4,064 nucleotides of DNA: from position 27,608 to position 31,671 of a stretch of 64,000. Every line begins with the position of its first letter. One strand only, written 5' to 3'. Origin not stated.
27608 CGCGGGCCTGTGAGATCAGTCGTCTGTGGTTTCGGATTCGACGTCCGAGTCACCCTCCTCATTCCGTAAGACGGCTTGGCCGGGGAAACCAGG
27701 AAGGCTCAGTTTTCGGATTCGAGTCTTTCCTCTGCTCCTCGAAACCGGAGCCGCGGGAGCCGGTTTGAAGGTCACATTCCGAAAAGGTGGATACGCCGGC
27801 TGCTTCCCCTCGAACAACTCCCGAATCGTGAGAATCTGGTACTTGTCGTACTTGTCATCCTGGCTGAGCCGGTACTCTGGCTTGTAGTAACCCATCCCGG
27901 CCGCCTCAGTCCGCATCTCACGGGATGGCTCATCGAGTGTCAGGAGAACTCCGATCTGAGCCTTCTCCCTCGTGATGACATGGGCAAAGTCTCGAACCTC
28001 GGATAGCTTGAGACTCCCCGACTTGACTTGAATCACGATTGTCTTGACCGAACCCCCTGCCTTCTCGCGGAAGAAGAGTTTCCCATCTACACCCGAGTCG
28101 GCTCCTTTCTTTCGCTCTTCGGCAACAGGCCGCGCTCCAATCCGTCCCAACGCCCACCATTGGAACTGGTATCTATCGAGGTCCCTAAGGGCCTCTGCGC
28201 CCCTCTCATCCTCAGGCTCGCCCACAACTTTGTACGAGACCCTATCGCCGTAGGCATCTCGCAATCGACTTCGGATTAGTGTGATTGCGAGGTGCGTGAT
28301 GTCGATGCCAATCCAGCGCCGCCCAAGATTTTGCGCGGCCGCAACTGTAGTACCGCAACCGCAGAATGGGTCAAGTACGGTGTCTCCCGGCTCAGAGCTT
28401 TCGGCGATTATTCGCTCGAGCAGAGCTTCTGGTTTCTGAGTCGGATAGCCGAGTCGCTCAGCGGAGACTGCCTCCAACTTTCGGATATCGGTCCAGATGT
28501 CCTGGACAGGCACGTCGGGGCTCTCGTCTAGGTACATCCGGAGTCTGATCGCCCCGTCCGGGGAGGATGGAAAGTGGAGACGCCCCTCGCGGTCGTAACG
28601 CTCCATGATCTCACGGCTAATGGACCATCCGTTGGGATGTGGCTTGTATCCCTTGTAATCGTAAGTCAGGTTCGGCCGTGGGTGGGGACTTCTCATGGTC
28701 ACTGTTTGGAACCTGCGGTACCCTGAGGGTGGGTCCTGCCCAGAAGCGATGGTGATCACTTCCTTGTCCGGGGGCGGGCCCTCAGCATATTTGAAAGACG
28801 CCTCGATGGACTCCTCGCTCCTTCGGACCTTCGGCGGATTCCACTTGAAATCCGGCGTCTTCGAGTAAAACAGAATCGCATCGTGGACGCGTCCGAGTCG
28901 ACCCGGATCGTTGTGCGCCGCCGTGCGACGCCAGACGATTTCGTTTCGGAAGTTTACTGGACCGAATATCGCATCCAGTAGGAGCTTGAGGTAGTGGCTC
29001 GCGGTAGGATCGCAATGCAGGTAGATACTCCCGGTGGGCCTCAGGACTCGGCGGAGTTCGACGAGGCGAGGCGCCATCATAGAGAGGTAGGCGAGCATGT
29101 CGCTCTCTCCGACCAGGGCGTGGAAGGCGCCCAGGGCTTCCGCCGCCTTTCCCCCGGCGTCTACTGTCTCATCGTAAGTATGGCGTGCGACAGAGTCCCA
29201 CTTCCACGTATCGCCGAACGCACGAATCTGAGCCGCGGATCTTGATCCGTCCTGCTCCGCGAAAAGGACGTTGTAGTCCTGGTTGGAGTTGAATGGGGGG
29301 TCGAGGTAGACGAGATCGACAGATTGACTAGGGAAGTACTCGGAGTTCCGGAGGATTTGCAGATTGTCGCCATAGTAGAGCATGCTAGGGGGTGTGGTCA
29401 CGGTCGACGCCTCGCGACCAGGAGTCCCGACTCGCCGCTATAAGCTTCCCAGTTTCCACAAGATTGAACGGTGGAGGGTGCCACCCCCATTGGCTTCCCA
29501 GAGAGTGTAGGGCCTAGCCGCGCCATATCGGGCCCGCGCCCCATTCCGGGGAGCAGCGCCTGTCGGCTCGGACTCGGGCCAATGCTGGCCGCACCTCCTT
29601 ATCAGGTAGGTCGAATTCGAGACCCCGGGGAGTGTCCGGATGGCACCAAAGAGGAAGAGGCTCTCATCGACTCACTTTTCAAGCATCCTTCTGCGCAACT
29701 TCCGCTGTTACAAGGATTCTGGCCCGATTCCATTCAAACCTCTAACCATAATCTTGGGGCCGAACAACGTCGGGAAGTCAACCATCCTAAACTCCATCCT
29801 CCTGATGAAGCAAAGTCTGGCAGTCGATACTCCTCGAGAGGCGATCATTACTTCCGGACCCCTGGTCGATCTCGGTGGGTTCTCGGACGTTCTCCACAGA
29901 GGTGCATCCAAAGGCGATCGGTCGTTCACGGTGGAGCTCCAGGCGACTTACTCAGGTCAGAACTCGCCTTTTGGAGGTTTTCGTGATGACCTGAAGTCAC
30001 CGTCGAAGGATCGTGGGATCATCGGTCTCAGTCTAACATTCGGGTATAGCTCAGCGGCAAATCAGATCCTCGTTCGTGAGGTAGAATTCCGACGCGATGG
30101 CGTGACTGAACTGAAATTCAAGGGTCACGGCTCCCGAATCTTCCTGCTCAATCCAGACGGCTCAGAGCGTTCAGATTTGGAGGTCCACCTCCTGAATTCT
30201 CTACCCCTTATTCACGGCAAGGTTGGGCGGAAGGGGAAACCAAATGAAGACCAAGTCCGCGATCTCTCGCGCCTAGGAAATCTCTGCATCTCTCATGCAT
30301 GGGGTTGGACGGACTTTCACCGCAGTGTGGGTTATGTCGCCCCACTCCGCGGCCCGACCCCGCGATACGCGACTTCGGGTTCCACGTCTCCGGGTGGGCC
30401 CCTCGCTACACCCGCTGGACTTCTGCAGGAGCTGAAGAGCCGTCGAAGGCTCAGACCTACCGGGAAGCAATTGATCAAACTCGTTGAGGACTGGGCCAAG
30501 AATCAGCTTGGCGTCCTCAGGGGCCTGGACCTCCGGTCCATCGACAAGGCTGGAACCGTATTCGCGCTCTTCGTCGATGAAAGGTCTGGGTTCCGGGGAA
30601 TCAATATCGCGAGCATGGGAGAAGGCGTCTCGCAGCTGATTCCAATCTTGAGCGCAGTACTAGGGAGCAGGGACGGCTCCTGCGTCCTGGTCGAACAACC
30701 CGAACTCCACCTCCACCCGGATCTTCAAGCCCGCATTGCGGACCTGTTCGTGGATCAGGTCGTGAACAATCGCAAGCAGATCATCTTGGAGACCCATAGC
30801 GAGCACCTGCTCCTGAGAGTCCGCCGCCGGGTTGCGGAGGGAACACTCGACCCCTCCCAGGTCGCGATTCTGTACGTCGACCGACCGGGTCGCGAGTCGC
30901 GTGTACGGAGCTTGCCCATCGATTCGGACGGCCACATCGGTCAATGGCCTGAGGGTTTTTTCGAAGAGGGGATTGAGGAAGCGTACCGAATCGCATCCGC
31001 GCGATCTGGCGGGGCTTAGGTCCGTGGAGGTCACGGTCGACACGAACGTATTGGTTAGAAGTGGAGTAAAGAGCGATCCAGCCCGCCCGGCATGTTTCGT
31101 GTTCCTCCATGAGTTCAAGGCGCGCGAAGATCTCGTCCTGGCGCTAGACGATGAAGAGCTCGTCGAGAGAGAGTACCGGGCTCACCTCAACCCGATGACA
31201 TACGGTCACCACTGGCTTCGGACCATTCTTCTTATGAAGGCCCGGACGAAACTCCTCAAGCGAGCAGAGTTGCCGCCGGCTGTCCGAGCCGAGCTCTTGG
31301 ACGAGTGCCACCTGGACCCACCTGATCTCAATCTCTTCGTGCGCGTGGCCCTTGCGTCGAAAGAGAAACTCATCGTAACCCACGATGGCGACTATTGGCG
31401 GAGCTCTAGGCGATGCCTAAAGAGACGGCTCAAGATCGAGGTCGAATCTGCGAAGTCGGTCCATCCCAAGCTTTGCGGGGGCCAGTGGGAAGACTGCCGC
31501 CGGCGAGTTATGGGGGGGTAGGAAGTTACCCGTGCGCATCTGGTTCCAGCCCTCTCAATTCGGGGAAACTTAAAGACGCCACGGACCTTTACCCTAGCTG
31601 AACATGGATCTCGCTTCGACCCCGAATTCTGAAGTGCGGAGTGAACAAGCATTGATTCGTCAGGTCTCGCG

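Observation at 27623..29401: Single-polypeptide DNA methyltransferase fused to an Mrr-like (PD-(D/E)xK) restriction-nuclease domain, divergent from the ATPase–PIN pair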

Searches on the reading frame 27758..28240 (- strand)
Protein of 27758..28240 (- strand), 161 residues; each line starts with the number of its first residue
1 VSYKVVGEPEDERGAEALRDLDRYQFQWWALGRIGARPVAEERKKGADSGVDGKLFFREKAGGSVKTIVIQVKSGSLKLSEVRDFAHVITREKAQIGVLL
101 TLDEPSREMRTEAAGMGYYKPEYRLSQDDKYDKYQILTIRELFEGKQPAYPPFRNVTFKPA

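Call 20: search_solved_structures(query=A2, max_evalue=10, show_alignments=4)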
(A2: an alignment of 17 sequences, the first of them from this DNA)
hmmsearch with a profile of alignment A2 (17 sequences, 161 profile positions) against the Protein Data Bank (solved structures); distinct sequences matched with E-value up to 10: 3.
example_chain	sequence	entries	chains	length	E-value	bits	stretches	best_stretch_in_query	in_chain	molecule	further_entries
4jc8_A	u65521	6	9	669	0.067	16.2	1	38-104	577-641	HOPS component Vps33 | Small conjugating protein ligase-like protein | SM (Sec1/Munc18-like) protein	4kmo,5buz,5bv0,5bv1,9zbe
8dit_A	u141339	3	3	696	0.074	16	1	38-104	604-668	Vacuolar protein sorting-associated protein 33 | Small conjugating protein ligase-like protein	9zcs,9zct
2zts_A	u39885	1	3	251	0.67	12.9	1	92-125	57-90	Putative uncharacterized protein PH0186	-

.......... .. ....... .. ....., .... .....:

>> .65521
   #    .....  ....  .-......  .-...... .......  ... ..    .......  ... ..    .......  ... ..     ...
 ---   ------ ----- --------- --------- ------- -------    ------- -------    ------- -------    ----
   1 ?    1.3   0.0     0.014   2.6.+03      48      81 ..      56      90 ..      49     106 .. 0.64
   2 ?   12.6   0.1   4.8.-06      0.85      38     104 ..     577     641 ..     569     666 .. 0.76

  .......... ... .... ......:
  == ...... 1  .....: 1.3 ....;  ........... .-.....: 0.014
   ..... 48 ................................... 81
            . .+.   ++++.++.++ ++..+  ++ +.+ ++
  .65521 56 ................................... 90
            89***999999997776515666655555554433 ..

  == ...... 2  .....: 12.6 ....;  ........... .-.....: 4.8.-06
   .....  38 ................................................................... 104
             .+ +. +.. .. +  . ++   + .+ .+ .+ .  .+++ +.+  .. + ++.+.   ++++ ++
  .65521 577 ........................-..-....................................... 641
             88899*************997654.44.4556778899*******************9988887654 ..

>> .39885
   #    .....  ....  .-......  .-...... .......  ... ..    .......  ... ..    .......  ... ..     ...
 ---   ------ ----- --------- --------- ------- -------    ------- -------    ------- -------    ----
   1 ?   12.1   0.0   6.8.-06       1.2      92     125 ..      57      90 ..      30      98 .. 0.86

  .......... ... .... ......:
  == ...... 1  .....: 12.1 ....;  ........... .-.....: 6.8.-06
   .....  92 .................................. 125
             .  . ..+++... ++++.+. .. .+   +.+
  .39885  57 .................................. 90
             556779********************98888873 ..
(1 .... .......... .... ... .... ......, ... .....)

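Call 28: predict_structure(alignment_id=A2)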
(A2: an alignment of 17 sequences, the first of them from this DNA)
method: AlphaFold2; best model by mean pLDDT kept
length: 161 residues; sequences in the alignment: 17
mean_pLDDT: 85.4   pTM: 0.82
mean pLDDT of the five models: 85.4, 85.1, 84.9, 84.8, 82.1
residues with pLDDT >= 90: 82; 70-90: 59; 50-70: 11; < 50: 9
segments of 3 or more residues with pLDDT < 50: 1-3, 155-159
pLDDT, mean of each block of 10 residues (from residue 1): 61 90 89 84 71 87 88 92 96 95 96 95 82 96 91 57 48
secondary structure, 60 per line:
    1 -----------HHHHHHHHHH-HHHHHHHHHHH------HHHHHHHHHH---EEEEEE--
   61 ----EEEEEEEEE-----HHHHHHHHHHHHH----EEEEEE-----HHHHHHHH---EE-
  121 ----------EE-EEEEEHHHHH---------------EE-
elements in order: H12-21 H23-33 H40-49 E53-58 E65-73 H79-91 E96-101 H107-114 E134-138 H139-143

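Call 31: fold_search(model_id=the predicted structure, library=pdb)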
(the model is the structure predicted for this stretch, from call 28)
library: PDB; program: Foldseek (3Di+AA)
matches with E <= 10: 709; with E <= 0.001: 0
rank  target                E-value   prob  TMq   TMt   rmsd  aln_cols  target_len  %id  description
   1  1wtd_B                1.4e-03  0.97  0.40  0.28   9.4       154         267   13  Crystal structure of type II restrcition endonuclease, EcoO109I DNA-free form (released 2004-12-14)
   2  8yfq_E                1.9e-03  1.00  0.36  0.28   8.0       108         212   12  Cryo EM structure of Komagataella phaffii RNAPII-Rat1-Rai1 pre-termination complex (released 2024-09-25)
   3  5xog_E                3.2e-03  0.99  0.41  0.32   7.3       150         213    9  RNA Polymerase II elongation complex bound with Spt5 KOW5 and Elf1 (released 2017-08-16)
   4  7eu0_E                8.4e-03  0.96  0.40  0.34   6.9       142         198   12  The cryo-EM structure of A. thaliana Pol IV-RDR2 backtracked complex (released 2021-12-29)
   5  1wtd_A                1.1e-02  0.90  0.42  0.28   9.6       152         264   10  Crystal structure of type II restrcition endonuclease, EcoO109I DNA-free form (released 2004-12-14)
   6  1wte_MODEL_1_A        1.1e-02  0.89  0.39  0.26  10.3       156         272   13  Crystal structure of type II restrcition endonuclease, EcoO109I complexed with cognate DNA (released 2004-12-14)
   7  8hil_E                1.1e-02  0.87  0.38  0.31   9.2       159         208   15  A cryo-EM structure of B. oleracea RNA polymerase V at 3.57 Angstrom (released 2023-03-22)
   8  4c2m_E                1.2e-02  1.00  0.35  0.27   8.3       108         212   10  Structure of RNA polymerase I at 2.8 A resolution (released 2013-10-23)
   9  9g1x_E                1.3e-02  0.99  0.35  0.28   7.6       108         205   11  Yeast RNA polymerase I elongation complex stalled by an apurinic site, 11-subunit (released 2025-06-18)
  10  4f0p_A                1.5e-02  0.99  0.53  0.21   8.4       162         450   16  MspJI Restriction Endonuclease - P31 Form (released 2012-08-08)
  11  1dzf                  1.7e-02  0.99  0.35  0.27   8.2       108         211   10  RPB5 from S.cerevisiae (released 2000-06-09)
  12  4f0p_C                1.8e-02  0.98  0.52  0.20   8.6       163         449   14  MspJI Restriction Endonuclease - P31 Form (released 2012-08-08)
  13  7edb_A                2.1e-02  0.87  0.38  0.20  11.3       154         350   10  EcoT38I restriction endonuclease complexed with DNA (released 2022-03-16)
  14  8hyj_E                2.1e-02  0.85  0.39  0.31   8.4       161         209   12  A cryo-EM structure of KTF1-bound polymerase V transcription elongation complex (released 2023-06-21)
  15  5iy6_E                2.2e-02  0.90  0.41  0.32   8.3       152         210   10  Human holo-PIC in the closed state (released 2016-05-18)
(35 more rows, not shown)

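Call 44: search_protein_representatives(alignment_id=A2)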
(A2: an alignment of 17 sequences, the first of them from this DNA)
Query: 17 sequences, 161 profile positions. Proteins with E-value up to 0.001 (for the whole library): 4060; up to 1e-10: 2294; up to 1e-30: 463. The best 150 are listed.
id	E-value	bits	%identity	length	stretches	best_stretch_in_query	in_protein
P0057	3.5e-74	264.2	-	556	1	2-161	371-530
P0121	1.6e-66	239.3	-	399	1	2-161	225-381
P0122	3.8e-66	238.1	-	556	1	2-161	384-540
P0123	3.0e-65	235.1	-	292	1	2-161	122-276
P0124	5.1e-65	234.4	-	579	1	2-161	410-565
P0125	2.5e-64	232.2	-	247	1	2-161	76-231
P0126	2.6e-64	232.1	-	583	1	2-161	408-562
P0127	9.2e-64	230.3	-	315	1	2-161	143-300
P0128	2.7e-63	228.8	-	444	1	2-161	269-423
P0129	3.4e-63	228.5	-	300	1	2-161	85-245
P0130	3.5e-63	228.4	-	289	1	2-161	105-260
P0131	7.3e-63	227.4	-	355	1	2-161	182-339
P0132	2.4e-62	225.7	-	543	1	2-161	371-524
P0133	5.2e-62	224.6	-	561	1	2-161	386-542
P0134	7.9e-62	224.0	-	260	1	2-161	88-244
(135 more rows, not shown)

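Call 58: search_protein_families(library=padloc, proteins=[window:27758-28240:-], max_evalue=0.1)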
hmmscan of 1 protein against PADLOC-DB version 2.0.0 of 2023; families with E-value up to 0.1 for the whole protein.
seq(161 aa): 1 family
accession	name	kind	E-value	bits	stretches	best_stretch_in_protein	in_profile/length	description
PDLC04815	PDC-S02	-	0.00023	18.6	1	42-114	227-300/346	-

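Call 59: search_protein_families(library=phrogs, proteins=[window:27758-28240:-], max_evalue=0.01)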
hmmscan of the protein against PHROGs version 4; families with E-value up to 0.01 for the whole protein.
seq(161 aa): 0 families

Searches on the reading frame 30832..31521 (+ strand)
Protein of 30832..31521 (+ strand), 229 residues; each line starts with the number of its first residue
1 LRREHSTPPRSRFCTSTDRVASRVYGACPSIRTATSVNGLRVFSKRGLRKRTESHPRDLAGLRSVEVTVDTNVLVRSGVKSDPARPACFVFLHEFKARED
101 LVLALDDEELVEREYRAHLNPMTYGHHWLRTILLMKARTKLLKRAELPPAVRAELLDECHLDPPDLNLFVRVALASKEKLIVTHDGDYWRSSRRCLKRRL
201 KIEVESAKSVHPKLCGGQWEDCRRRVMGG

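Call 3: search_protein_families(library=pfam, proteins=[window:30832-31521:+], max_evalue=0.01)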
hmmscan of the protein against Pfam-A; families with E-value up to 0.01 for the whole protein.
window:30832-31521:+ (229 aa): 0 families

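Call 4: search_protein_families(library=ncbifam, proteins=[window:30832-31521:+], max_evalue=0.01)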
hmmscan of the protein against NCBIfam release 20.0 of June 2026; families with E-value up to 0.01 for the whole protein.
window:30832-31521:+ (229 aa): 0 families

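Call 5: search_protein_families(library=padloc, proteins=[window:30832-31521:+], max_evalue=0.01)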
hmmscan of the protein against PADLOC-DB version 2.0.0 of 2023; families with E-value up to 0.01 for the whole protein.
window:30832-31521:+ (229 aa): 1 family
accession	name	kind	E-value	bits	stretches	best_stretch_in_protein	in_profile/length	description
PDLC04147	HEC-03A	-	1.1e-05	23.6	1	67-205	3-148/159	-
